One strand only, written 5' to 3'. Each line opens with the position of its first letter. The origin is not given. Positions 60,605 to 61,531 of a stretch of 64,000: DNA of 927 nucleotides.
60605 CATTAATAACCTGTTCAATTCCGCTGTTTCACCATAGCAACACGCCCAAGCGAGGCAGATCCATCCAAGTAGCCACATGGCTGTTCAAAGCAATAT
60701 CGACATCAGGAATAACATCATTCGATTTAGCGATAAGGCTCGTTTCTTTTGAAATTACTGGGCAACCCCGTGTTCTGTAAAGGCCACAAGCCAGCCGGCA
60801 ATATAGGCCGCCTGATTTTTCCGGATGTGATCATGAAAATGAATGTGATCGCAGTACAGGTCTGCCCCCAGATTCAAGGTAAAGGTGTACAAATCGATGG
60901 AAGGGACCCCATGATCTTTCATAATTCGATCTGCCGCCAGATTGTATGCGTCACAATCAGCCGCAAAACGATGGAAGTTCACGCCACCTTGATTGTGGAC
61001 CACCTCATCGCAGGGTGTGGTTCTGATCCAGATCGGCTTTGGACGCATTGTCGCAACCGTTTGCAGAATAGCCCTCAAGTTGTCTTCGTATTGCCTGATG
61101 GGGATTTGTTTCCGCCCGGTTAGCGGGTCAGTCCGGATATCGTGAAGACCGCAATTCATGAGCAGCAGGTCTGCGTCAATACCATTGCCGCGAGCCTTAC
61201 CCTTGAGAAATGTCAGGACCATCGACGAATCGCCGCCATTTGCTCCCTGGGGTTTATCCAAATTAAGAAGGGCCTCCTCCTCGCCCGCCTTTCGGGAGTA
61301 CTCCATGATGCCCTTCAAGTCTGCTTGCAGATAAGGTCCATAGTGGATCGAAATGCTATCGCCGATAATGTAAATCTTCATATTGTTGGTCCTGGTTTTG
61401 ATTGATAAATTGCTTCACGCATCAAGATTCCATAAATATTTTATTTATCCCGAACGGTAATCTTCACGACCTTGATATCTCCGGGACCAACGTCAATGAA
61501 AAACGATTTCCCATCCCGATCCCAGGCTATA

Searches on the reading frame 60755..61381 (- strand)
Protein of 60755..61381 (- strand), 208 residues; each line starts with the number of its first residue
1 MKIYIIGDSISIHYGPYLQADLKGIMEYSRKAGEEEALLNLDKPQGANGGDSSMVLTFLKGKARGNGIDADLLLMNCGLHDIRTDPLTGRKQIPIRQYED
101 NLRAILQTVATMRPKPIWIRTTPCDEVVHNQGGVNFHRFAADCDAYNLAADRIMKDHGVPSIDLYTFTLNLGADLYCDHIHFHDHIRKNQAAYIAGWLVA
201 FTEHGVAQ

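Call 12: search_protein_families(library=pfam, proteins=[window:60755-61381:-], max_evalue=0.001)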
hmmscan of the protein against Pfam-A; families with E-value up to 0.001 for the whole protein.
window:60755-61381:- (208 aa): 1 family
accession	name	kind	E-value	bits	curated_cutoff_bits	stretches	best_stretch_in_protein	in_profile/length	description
PF13472.12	Lipase_GDSL_2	-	6e-09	37.1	32.9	1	6-183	2-172/178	GDSL-like Lipase/Acylhydrolase family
